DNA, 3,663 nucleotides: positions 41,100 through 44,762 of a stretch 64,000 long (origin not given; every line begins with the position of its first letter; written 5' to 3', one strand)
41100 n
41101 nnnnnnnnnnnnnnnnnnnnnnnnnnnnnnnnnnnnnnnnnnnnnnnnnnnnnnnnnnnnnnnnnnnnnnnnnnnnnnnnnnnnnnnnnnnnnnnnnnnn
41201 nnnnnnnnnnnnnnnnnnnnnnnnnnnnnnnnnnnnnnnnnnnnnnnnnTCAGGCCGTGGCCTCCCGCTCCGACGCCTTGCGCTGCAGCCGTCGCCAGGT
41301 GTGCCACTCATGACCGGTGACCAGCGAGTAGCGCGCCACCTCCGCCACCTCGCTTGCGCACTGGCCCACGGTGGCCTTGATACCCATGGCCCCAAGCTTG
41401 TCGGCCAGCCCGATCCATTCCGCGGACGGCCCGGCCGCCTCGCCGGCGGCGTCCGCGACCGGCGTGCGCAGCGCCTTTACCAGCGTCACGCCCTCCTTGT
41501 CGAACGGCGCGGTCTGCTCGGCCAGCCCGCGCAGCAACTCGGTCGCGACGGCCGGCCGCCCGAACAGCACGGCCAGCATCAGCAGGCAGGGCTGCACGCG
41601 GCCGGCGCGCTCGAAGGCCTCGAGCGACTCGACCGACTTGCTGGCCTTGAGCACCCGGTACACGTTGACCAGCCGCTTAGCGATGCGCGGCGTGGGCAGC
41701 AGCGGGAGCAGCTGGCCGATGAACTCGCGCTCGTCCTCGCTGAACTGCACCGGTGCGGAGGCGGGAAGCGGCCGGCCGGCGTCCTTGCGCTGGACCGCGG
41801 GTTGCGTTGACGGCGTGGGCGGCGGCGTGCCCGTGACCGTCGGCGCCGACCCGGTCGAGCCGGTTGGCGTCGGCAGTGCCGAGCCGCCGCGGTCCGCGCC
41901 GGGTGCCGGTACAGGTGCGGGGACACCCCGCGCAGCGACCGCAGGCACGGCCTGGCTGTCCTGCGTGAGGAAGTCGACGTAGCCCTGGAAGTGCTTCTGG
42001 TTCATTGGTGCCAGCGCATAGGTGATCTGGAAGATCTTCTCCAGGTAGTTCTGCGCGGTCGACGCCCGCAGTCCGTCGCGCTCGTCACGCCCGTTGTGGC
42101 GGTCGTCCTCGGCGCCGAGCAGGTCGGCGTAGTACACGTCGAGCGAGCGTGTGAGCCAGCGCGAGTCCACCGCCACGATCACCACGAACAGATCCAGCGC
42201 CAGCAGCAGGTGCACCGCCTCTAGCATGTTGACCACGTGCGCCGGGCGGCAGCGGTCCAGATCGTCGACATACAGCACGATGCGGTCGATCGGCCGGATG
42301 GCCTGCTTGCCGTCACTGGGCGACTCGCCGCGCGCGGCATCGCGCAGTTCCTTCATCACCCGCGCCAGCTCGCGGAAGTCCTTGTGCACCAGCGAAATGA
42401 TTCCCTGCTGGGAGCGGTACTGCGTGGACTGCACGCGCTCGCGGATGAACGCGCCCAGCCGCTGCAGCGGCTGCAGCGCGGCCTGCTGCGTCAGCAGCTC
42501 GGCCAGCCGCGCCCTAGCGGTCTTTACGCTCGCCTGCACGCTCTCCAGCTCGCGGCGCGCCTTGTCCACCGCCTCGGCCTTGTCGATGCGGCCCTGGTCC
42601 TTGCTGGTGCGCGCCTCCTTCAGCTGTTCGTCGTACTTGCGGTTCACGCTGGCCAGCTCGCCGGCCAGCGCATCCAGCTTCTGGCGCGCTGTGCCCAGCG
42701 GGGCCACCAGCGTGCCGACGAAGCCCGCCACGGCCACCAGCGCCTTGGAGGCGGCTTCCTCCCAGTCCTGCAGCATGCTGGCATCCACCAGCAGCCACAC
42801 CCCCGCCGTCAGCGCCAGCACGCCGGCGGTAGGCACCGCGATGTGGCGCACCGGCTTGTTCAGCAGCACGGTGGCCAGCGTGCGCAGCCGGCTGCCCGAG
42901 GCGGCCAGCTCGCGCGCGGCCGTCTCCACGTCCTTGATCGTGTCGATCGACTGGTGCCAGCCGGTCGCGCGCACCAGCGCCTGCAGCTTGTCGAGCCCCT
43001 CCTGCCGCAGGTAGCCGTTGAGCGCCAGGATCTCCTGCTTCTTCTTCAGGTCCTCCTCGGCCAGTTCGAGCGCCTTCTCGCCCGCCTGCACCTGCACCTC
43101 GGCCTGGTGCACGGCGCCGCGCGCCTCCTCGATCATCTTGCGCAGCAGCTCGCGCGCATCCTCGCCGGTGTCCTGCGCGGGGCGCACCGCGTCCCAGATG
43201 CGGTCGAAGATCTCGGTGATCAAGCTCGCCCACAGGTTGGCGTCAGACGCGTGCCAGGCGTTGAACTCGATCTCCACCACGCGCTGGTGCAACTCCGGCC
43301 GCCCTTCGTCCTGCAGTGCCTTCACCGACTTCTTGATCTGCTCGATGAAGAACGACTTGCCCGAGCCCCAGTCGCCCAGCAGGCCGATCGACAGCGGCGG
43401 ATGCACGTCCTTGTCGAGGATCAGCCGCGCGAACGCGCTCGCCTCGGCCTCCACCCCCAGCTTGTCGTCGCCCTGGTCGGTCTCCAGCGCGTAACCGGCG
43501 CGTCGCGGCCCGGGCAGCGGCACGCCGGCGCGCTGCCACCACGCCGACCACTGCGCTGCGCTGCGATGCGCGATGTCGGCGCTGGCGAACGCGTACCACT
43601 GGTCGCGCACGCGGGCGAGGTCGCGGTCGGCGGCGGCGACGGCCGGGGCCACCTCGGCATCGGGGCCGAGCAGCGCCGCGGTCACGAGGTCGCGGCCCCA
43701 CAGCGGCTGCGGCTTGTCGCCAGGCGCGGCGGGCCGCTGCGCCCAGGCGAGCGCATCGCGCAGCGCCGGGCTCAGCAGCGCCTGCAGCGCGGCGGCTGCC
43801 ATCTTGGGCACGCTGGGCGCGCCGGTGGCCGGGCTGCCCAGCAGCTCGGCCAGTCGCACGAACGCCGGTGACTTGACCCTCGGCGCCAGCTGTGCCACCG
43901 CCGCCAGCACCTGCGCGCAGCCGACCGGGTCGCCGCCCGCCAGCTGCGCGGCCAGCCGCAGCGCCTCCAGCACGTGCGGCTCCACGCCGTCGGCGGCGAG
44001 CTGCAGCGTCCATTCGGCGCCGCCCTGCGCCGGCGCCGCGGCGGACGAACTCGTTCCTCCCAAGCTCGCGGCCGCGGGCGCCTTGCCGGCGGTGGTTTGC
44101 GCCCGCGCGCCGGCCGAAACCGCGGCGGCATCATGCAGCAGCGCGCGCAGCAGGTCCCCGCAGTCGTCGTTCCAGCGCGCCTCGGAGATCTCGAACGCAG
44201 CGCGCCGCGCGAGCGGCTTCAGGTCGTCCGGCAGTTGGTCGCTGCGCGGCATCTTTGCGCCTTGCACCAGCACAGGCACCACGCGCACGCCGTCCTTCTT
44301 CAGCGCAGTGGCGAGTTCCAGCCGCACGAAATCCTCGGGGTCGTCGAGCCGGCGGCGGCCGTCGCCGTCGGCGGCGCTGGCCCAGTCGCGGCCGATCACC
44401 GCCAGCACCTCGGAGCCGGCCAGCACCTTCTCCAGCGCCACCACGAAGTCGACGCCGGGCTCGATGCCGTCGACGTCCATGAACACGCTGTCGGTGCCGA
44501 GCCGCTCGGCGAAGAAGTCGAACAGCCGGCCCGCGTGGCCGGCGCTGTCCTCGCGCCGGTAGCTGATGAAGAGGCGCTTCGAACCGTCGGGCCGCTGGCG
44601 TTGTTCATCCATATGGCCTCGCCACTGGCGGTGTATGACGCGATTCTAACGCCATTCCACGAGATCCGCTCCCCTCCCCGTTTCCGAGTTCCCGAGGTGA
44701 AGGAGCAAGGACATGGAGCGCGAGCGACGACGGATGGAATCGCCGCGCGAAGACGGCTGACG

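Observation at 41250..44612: TIR-KAP P-loop NTPase: single-gene candidate conflict/defence system in an IS-flanked island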

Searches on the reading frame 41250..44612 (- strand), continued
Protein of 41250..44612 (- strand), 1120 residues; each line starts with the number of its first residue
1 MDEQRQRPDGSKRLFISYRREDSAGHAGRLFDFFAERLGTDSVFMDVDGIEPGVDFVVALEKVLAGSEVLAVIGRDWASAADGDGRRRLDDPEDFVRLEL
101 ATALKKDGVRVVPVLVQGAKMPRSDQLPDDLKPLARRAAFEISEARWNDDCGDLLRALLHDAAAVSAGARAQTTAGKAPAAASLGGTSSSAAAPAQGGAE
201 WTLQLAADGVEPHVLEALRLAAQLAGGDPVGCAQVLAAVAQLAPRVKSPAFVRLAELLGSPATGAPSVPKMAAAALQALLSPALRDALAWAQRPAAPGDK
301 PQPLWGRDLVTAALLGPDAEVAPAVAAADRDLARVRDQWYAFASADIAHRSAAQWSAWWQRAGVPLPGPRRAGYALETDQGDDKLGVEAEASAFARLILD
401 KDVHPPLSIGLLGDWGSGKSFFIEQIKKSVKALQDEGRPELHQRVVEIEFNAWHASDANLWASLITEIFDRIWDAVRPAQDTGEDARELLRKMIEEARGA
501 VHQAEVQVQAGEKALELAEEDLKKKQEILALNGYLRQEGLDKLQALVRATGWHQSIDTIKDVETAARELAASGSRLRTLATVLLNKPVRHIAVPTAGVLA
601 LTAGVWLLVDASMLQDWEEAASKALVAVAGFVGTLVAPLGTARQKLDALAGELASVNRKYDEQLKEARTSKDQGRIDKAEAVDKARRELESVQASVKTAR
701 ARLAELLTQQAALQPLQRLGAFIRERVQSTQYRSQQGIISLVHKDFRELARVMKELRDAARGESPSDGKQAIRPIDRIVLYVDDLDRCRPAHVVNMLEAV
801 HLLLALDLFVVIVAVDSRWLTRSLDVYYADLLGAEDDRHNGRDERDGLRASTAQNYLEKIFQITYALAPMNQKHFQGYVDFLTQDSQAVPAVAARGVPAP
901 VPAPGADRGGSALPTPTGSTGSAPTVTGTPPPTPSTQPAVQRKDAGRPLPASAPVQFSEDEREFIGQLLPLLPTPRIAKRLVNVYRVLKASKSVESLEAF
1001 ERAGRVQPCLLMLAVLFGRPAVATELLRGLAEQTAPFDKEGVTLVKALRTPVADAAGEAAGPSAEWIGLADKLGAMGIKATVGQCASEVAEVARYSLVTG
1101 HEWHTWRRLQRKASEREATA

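Call 92: search_protein_families(library=pfam, proteins=[L035:8702-12157:+, L008:9941-13435:+, L062:8687-12256:+, L035:2694-4271:+, L035:4313-4693:+, L035:5418-6635:+, L035:6807-7880:+, L035:12664-16506:-], max_evalue=0.001)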
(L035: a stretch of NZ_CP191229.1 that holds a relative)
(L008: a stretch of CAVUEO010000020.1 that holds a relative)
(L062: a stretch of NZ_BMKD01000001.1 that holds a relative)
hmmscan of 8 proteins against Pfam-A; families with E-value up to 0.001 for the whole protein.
L035:8702-12157:+ (1151 aa): 2 families
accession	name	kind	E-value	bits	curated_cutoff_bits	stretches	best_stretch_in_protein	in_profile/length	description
PF07693.20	KAP_NTPase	-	4.7e-25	88.9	20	2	836-1042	148-290/293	KAP family P-loop domain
PF13676.11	TIR_2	-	2.4e-07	31.7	28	1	8-124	2-121/122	TIR domain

L008:9941-13435:+ (1164 aa): 2 families
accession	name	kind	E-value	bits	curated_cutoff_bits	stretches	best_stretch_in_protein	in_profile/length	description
PF07693.20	KAP_NTPase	-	8.3e-28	97.9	20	1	409-895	2-240/293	KAP family P-loop domain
PF13676.11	TIR_2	-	1.8e-11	45.1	28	1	22-132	1-100/122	TIR domain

L062:8687-12256:+ (1189 aa): 2 families
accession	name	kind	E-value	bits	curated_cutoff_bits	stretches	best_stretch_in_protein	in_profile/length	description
PF07693.20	KAP_NTPase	-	1.8e-26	93.5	20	1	458-1069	4-291/293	KAP family P-loop domain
PF13676.11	TIR_2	-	1.4e-05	26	28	1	9-126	3-122/122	TIR domain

L035:2694-4271:+ (526 aa): 5 families
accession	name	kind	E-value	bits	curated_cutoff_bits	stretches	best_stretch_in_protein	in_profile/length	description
PF00117.34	GATase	-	1.4e-44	152.5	22.8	1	12-200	1-188/190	Glutamine amidotransferase class-I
PF00958.27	GMP_synt_C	-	2.6e-43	146.4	27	1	434-525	1-92/92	GMP synthase C terminal domain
PF02540.23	NAD_synthase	-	3.8e-09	36.5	21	1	216-255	6-45/242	NAD synthase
PF07722.19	Peptidase_C26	-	7.4e-08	32.9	20.5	1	77-184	102-219/219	Peptidase C26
PF03054.22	tRNA_Me_trans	-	2.6e-05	24.4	20.6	1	230-263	2-34/202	tRNA methyl transferase HUP domain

L035:4313-4693:+ (127 aa): 0 families

L035:5418-6635:+ (406 aa): 0 families

L035:6807-7880:+ (358 aa): 1 family
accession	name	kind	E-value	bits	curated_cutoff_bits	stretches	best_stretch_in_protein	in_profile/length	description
PF08808.17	RES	-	1.5e-11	45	23.2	1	178-285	18-125/157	RES domain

L035:12664-16506:- (1280 aa): 1 family
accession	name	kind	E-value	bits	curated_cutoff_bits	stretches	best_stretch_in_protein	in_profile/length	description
PF13289.12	SIR2_2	-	4.2e-16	59.8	24.5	1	134-271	3-141/141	SIR2-like domain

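Call 104: find_encoding_contigs(protein=P0087, flank=8000, max_places=2)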
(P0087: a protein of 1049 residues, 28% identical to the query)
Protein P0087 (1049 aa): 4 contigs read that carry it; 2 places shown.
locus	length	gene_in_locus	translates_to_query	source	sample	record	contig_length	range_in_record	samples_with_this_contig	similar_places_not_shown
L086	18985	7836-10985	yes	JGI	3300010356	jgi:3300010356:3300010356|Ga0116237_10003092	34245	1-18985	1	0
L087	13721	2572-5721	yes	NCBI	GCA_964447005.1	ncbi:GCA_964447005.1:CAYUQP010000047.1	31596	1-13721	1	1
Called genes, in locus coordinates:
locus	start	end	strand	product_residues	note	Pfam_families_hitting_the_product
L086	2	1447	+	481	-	?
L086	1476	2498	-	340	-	PF03544:TonB_C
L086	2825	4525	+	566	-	PF03266:NTPase_1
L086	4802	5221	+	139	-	PF18798:LPD3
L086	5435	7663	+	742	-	PF00930:DPPIV_N, PF26549:Tricorn_N (faint), PF26550:Tricorn_2nd (faint), PF00326:Peptidase_S9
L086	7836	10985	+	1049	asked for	PF13676:TIR_2 (weak), PF07693:KAP_NTPase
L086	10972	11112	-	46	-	-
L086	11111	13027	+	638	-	PF09603:Fib_succ_major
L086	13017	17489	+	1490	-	PF08308:PEGA (faint), PF13620:CarboxypepD_reg, PF13715:CarbopepD_reg_2, PF00041:fn3 (faint), PF18962:Por_Secre_tail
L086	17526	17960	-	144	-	-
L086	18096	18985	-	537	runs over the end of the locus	PF04389:Peptidase_M28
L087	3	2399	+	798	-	?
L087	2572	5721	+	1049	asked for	PF13676:TIR_2 (weak), PF07693:KAP_NTPase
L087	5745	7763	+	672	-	PF09603:Fib_succ_major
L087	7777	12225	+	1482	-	PF13620:CarboxypepD_reg, PF13715:CarbopepD_reg_2, PF08308:PEGA (faint), PF00041:fn3 (faint), PF18962:Por_Secre_tail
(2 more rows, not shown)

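Call 105: find_encoding_contigs(protein=P0083, flank=8000, max_places=2)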
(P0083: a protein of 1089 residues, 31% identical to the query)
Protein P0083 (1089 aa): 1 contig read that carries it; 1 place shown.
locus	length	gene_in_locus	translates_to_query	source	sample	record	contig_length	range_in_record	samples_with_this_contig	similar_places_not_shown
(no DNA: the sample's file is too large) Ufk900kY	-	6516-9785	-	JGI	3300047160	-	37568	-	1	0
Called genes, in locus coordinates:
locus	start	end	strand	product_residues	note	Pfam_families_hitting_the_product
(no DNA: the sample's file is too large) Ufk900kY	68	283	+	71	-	-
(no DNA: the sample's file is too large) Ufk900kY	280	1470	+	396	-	PF01266:DAO (faint), PF01494:FAD_binding_3, PF13450:NAD_binding_8 (weak), PF13738:Pyr_redox_3 (faint)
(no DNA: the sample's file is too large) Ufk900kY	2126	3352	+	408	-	PF00589:Phage_integrase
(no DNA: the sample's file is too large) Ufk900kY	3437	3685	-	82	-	-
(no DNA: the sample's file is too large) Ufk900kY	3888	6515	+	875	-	PF22422:MGH1-like_GH, PF03200:Glyco_hydro_63 (faint)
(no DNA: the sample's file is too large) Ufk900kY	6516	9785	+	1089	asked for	PF13676:TIR_2, PF07693:KAP_NTPase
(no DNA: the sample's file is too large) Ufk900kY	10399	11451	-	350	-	PF00149:Metallophos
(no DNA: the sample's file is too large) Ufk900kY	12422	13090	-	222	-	-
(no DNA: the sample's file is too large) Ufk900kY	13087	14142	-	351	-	PF00120:Gln-synt_C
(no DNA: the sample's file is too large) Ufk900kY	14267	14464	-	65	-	-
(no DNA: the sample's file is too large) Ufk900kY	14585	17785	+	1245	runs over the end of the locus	PF00486:Trans_reg_C, PF03704:BTAD, PF13191:AAA_16, PF13401:AAA_22 (faint)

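Call 106: find_encoding_contigs(protein=P0072, flank=8000, max_places=2)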
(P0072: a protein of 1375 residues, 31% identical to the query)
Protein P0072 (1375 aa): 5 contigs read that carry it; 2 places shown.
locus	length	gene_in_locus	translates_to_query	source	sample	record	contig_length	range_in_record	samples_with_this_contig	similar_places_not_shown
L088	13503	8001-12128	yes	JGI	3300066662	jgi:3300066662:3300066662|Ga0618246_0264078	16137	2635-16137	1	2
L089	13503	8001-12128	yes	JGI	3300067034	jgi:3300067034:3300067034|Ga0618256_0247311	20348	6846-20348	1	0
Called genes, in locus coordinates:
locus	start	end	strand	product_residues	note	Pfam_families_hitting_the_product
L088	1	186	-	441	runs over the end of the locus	-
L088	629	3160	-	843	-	-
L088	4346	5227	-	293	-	-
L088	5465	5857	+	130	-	-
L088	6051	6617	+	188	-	PF00589:Phage_integrase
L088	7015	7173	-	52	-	-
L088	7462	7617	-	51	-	-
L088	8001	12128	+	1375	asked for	PF13676:TIR_2, PF07693:KAP_NTPase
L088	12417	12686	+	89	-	-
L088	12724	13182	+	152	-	-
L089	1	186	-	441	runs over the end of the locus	-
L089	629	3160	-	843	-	-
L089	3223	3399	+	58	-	-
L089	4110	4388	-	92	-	-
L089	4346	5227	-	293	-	-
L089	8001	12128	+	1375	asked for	PF13676:TIR_2, PF07693:KAP_NTPase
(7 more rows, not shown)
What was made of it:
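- Integrases lie near P0072 and P0083 (calls 105, 106).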

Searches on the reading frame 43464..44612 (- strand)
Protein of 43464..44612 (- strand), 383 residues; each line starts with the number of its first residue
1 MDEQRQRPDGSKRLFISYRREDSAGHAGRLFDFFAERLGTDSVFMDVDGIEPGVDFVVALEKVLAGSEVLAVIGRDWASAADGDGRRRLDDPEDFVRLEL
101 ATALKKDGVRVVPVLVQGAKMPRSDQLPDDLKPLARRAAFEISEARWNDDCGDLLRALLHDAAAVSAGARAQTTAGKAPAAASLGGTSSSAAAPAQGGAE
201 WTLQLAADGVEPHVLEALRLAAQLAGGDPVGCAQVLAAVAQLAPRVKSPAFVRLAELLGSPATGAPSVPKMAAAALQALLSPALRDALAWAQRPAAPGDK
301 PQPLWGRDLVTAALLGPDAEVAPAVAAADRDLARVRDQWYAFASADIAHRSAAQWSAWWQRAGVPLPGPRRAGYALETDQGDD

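Call 37: search_protein_families(library=pfam, alignment_id=A2, max_evalue=0.001)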
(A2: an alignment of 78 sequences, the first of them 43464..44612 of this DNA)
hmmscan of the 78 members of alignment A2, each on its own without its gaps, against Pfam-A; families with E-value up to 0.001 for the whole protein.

A. member 1, window:43464-44612:- (383 aa): 1 family
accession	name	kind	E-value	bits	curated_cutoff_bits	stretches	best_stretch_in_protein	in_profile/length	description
PF13676.11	TIR_2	-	1.2e-07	32.6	28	1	15-128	2-98/122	TIR domain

B. families by the number of members that match (of 78 scanned): 44 families (the first 25 are shown)
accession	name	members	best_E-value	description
PF13676.11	TIR_2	20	4.6e-22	TIR domain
PF01471.23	PG_binding_1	6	7.3e-19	Putative peptidoglycan binding domain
PF02861.25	Clp_N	4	5.5e-31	Clp amino terminal domain, pathogenicity island component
PF13365.12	Trypsin_2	4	1.9e-10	Trypsin-like peptidase domain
PF01582.25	TIR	2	1.4e-08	TIR domain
PF00112.29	Peptidase_C1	2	4.7e-06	Papain family cysteine protease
PF13191.12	AAA_16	2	8.3e-05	AAA ATPase domain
PF13173.12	AAA_14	2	0.0005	AAA domain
PF08937.16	ThsB_TIR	2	0.00062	Thoeris protein ThsB, TIR-like domain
PF20703.3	nSTAND1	1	7.8e-32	Novel STAND NTPase 1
PF23598.1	LRR_14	1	2.1e-16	Leucine-rich repeat region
PF12799.13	LRR_4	1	9.1e-15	Leucine Rich repeats (2 copies)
PF13855.12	LRR_8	1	2e-14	Leucine rich repeat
PF25173.1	Beta-prop_WDR3_1st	1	3.4e-14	WDR3 first beta-propeller domain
PF25174.1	Beta-prop_THOC3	1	2.3e-13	THOC3 beta-propeller domain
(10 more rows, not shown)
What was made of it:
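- N-terminal modules vary across the subfamily: TIR_2 in 20 of 78 sequences, then PG_binding_1, Clp_N, Trypsin_2, Peptidase_C1, Metallophos and others (call 37). Other subfamily members carry clear effector enzymes at the same position: trypsin-like and papain-like proteases and a metallophosphatase (call 37).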

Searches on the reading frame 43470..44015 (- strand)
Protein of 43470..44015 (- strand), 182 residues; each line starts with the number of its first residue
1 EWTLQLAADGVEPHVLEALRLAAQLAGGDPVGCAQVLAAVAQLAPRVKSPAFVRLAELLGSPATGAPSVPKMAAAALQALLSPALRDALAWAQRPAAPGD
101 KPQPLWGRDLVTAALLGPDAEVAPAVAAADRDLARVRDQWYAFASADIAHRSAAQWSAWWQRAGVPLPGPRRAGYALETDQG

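Call 61: search_solved_structures(query=A7, max_evalue=10, show_alignments=2)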
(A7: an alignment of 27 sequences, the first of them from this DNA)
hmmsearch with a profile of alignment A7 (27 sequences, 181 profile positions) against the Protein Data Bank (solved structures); distinct sequences matched with E-value up to 10: 1.
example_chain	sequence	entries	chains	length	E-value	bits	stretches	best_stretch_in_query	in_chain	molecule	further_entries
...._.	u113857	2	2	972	2.3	11.4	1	16-93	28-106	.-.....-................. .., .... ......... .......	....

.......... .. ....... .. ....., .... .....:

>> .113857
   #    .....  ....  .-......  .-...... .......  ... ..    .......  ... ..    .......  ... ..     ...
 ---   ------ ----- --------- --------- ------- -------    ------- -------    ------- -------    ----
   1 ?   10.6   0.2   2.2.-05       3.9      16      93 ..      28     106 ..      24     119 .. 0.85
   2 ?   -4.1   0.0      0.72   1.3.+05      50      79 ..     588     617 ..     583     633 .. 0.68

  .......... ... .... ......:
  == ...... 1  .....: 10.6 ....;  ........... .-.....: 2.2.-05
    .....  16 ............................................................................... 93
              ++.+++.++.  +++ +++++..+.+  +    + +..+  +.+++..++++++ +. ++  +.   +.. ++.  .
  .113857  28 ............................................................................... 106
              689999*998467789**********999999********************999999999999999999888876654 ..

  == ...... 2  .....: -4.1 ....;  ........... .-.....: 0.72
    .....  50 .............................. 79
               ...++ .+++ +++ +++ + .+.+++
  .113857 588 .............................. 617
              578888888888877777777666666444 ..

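Call 76: predict_structure(alignment_id=A7)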
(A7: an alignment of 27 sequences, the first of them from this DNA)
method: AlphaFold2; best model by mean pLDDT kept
length: 182 residues; sequences in the alignment: 27
mean_pLDDT: 91.6   pTM: 0.87
mean pLDDT of the five models: 91.6, 90.7, 90.4, 90.3, 89.2
residues with pLDDT >= 90: 149; 70-90: 19; 50-70: 14; < 50: 0
segments of 3 or more residues with pLDDT < 50: none
pLDDT, mean of each block of 10 residues (from residue 1): 87 97 97 98 94 96 79 95 97 92 96 98 96 97 93 95 91 56 54
secondary structure, 60 per line:
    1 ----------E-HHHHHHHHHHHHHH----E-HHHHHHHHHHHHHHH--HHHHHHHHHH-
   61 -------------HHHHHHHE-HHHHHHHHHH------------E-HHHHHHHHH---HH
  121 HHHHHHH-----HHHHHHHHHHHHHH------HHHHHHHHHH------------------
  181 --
elements in order: H13-26 H33-47 H50-59 H74-80 H83-92 H107-115 H119-127 H133-146 H153-162
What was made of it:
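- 43518..44000 (-): Divergent Clp_N-like helical domain (aa 205-365), a candidate protein or peptide binding module. Isolated AlphaFold model has pLDDT 91.6 (call 76).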

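Call 80: fold_search(model_id=the predicted structure, library=pdb)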
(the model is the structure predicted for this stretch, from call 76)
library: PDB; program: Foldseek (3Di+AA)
matches with E <= 10: 70; with E <= 0.001: 0
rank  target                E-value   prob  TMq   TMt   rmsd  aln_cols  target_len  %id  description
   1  9klv_D                1.2e-01  0.87  0.39  0.23  12.7       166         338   17  Strigolactone-induced ASK1-MAX2-HTL7-SMAX1 complex (Class 3) with covalently bound D-ring (released 2025-09-17)
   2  3fh2                  1.6e-01  0.93  0.41  0.49   6.7       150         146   13  The crystal structure of the PROBABLE ATP-DEPENDENT PROTEASE (HEAT SHOCK PROTEIN) from Corynebacterium glutamicum (released 2008-12-23)
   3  9kkx_D                2.2e-01  0.82  0.39  0.46   9.3       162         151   17  Strigolactone-induced ASK1-MAX2-HTL7-SMAX1 complex (Class 1) with covalently bound D-ring (released 2025-09-17)
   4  3wdb                  4.7e-01  0.47  0.38  0.44   8.4       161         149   17  N-terminal domain of Mycobacterium tuberculosis ClpC1 (released 2013-09-18)
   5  2k77_MODEL_1_A        5.5e-01  0.18  0.24  0.28  15.2       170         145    8  NMR solution structure of the Bacillus subtilis ClpC N-domain (released 2009-04-28)
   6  6ucr                  7.5e-01  0.30  0.33  0.37  11.9       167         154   16  Structure of ClpC1-NTD L92S L96P (released 2020-05-13)
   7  8ibp_A                9.2e-01  0.60  0.42  0.51   6.3       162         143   17  Crystal structure of Mycobacterium tuberculosis R21K ClpC1 N-terminal domain in complex with Lassomycin (released 2023-09-20)
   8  9a66_A                9.2e-01  0.14  0.25  0.07  16.8       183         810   12  Integrative model of CLPC-CLPP by crosslinking MS and deep learning (released 2024-09-18)
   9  2y1r_B                1.1e+00  0.35  0.35  0.43   8.3       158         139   13  Structure of MecA121 & ClpC N-domain complex (released 2011-03-16)
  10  8ad9_B                1.1e+00  0.25  0.34  0.39   8.5       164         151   18  Crystal structure of ClpC2 C-terminal domain (released 2023-03-29)
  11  2y1r_A                1.3e+00  0.30  0.35  0.43   8.3       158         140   13  Structure of MecA121 & ClpC N-domain complex (released 2011-03-16)
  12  3fes_B                1.4e+00  0.33  0.34  0.42   8.3       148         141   14  Crystal Structure of the ATP-dependent Clp Protease ClpC from Clostridium difficile (released 2008-12-16)
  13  3j3s_A                1.5e+00  0.35  0.38  0.10   8.6       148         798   11  Structural dynamics of the MecA-ClpC complex revealed by cryo-EM (released 2013-05-15)
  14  8ad9_A                1.5e+00  0.08  0.21  0.25  15.9       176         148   17  Crystal structure of ClpC2 C-terminal domain (released 2023-03-29)
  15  2y1r_F                1.7e+00  0.38  0.41  0.52   8.0       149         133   14  Structure of MecA121 & ClpC N-domain complex (released 2011-03-16)
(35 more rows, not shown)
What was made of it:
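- Tried and rejected: The Clp_N-like call therefore rests on consistent but non-significant Foldseek hits (call 80).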
